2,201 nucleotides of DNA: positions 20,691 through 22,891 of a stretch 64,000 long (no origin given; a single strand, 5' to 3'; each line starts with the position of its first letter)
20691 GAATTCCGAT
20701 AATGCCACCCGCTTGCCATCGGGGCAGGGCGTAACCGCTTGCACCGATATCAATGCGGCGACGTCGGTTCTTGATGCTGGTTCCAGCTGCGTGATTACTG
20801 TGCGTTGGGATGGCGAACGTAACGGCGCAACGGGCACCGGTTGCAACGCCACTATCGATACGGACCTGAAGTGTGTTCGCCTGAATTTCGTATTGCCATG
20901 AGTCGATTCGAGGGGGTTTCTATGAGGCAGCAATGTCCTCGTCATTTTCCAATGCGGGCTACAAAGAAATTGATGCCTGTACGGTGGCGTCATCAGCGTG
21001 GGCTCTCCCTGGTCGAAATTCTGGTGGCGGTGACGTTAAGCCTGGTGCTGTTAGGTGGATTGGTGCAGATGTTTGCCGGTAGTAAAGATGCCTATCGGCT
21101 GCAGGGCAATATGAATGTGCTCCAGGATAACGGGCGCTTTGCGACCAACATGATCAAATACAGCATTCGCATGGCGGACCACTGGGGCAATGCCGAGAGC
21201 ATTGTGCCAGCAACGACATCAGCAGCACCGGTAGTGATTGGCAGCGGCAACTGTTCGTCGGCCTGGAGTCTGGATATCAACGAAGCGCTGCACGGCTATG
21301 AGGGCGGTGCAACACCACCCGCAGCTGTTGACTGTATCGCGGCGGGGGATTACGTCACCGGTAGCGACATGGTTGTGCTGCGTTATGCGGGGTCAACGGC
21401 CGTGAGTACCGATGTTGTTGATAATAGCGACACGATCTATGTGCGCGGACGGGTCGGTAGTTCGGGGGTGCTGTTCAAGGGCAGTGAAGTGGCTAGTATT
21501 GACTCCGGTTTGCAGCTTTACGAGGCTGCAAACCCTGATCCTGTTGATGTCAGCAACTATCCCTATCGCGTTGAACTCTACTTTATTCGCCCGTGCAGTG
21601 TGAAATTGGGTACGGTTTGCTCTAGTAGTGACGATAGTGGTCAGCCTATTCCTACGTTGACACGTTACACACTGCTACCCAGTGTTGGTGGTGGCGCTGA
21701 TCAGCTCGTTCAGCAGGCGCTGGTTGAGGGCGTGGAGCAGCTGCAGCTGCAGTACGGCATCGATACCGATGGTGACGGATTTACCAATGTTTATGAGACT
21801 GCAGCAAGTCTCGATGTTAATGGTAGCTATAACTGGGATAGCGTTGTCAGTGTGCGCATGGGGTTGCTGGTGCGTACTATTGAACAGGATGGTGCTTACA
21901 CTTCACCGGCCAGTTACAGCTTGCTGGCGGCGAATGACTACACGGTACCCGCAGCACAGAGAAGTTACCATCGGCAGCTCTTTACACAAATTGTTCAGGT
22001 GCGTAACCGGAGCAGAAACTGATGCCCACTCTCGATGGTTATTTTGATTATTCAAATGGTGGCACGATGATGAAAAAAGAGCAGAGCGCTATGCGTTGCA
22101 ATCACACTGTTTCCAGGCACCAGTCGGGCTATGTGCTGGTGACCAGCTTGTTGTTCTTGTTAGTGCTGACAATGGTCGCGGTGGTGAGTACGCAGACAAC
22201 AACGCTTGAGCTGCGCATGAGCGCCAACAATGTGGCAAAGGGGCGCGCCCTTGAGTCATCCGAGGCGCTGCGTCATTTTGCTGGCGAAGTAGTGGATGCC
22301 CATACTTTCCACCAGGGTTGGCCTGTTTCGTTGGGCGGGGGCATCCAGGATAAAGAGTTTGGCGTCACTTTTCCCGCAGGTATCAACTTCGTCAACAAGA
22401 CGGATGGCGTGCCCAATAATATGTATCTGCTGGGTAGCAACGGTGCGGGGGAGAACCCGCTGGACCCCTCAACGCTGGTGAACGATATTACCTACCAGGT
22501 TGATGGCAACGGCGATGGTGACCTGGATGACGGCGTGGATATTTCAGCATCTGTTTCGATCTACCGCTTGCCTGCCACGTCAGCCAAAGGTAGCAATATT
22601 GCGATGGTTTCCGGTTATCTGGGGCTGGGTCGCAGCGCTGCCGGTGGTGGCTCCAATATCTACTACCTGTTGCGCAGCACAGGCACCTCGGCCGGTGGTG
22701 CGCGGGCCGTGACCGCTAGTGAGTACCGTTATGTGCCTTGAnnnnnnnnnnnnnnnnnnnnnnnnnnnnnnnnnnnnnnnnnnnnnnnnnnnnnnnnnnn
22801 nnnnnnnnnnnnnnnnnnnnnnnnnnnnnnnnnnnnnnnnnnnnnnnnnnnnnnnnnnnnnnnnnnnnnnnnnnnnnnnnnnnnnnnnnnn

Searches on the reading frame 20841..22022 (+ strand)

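Call 29: search_protein_families(library=pfam, proteins=[window:20841-22022:+], max_evalue=0.0001)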
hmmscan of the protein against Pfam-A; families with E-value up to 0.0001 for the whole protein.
window:20841-22022:+ (393 aa): 2 families
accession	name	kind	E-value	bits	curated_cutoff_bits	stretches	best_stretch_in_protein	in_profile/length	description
PF16074.10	PilW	-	3e-25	89.1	26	1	267-389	10-124/124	Type IV Pilus-assembly protein W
PF07963.17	N_methyl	-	4.8e-06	26.4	21.2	1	49-74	1-26/27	Prokaryotic N-terminal methylation motif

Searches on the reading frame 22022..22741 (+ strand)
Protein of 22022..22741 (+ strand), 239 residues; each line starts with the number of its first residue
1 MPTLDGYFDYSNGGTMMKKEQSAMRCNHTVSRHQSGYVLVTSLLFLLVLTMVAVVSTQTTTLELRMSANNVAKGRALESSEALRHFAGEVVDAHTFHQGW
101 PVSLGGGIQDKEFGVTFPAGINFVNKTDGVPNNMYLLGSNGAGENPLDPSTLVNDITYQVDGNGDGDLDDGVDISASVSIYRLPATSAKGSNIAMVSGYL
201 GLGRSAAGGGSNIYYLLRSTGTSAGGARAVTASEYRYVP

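Call 29: search_protein_families(library=pfam, proteins=[window:22022-22741:+], max_evalue=0.0001)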
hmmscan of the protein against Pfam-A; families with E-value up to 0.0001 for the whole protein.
window:22022-22741:+ (239 aa): 1 family
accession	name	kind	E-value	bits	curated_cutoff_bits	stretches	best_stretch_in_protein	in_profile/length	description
PF14341.11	PilX_N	-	7.9e-08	32.6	25.5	1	36-79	2-45/51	PilX N-terminal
